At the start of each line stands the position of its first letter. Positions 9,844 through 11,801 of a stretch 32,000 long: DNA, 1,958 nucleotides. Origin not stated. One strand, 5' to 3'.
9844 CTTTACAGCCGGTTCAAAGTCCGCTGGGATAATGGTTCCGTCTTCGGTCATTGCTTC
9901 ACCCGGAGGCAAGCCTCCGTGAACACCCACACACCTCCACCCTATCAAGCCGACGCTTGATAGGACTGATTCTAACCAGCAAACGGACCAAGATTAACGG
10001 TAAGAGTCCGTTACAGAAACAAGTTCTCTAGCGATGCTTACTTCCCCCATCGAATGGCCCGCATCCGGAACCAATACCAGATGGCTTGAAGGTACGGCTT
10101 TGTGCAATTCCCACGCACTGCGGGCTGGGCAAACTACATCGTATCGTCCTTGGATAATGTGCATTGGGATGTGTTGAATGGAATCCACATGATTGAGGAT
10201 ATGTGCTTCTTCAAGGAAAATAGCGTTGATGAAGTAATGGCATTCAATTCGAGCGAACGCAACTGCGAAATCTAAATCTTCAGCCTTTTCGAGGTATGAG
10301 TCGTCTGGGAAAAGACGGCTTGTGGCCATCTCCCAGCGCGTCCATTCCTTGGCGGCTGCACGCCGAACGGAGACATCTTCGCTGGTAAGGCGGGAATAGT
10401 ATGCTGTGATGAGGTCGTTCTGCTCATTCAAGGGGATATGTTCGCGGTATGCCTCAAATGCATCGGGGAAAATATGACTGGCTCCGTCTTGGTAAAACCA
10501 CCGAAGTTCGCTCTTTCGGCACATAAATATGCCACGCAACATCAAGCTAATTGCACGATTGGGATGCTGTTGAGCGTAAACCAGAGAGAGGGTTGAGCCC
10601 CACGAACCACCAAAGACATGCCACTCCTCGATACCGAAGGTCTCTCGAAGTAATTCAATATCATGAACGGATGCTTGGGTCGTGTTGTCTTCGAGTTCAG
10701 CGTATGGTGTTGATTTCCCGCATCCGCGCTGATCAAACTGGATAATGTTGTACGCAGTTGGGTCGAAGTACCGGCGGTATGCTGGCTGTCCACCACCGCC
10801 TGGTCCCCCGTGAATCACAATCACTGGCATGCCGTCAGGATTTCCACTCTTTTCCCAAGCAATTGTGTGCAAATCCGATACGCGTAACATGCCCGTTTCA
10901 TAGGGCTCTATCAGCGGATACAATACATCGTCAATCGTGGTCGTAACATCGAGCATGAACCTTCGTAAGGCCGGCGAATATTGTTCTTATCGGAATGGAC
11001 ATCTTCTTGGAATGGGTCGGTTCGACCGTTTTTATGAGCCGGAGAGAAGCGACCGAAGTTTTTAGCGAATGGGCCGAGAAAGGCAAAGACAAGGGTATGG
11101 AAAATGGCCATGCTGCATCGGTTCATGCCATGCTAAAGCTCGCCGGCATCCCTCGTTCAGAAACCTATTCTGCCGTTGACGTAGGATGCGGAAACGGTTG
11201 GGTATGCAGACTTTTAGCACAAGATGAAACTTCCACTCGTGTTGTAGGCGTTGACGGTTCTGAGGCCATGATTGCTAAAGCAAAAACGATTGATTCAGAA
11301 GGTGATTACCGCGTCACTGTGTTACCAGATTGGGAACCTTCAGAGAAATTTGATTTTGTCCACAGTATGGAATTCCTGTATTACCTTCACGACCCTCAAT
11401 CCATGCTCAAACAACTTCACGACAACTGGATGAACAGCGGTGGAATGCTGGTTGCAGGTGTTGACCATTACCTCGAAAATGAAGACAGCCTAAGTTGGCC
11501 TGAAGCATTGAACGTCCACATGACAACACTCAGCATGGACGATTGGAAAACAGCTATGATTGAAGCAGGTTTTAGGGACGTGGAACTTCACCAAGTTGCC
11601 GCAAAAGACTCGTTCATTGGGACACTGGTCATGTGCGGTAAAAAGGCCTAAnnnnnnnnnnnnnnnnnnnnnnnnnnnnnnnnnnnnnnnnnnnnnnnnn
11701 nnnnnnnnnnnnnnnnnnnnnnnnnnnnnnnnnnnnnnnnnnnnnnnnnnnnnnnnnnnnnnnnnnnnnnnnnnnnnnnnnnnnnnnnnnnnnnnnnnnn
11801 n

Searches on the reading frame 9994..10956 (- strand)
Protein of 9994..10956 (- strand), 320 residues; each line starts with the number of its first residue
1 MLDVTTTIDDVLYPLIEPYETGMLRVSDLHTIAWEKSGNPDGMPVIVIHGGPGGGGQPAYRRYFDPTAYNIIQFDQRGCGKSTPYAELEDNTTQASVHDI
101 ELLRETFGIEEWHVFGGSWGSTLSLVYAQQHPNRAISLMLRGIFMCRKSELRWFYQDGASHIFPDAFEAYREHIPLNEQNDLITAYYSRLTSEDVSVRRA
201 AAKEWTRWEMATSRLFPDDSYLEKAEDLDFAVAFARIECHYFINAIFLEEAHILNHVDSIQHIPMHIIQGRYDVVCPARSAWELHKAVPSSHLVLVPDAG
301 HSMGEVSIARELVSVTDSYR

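Call 88: search_protein_families(library=pfam, proteins=[window:9994-10956:-], max_evalue=0.001)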
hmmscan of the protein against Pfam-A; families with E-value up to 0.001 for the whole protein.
window:9994-10956:- (320 aa): 4 families
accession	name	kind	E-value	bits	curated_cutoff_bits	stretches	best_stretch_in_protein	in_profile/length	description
PF00561.26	Abhydrolase_1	-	5.3e-30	105.3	25.8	1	44-303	2-240/245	alpha/beta hydrolase fold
PF12146.15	Hydrolase_4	-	2.7e-09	37.1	27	1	67-141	30-107/239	Serine aminopeptidase, S33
PF12697.13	Abhydrolase_6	-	1e-07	33.3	26.3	1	45-303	1-206/217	Alpha/beta hydrolase family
PF08386.16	Abhydrolase_4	-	0.00019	21.9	21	1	262-303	34-75/103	TAP-like protein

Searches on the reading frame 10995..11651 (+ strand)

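Call 88: search_protein_families(library=pfam, proteins=[window:10995-11651:+], max_evalue=0.001)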
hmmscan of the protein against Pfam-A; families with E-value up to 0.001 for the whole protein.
window:10995-11651:+ (218 aa): 9 families
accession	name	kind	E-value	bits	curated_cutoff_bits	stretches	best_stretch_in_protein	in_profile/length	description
PF13489.12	Methyltransf_23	-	3e-18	66.5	27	1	58-197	24-163/164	Methyltransferase domain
PF08242.18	Methyltransf_12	-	1.2e-12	48.8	30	1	61-152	1-98/98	Methyltransferase domain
PF08241.18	Methyltransf_11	-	2e-12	48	21.2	1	61-152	1-93/95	Methyltransferase domain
PF13649.12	Methyltransf_25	-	2.9e-12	47.6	27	1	61-143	2-91/97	Methyltransferase domain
PF13847.12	Methyltransf_31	-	4.8e-12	46.2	27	1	58-161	5-123/145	Methyltransferase domain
PF08003.17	Methyltransf_9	-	2.3e-08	33.8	23.8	1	59-153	118-217/315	Protein of unknown function (DUF1698)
PF05219.18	DREV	-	2.6e-05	23.9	26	1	55-172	93-210/265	DREV methyltransferase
PF13679.12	Methyltransf_32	-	6.8e-05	23.3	27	1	50-104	20-77/143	Methyltransferase domain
PF05401.17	NodS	-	7.3e-05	23.1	24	1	43-141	31-129/201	Nodulation protein S (NodS)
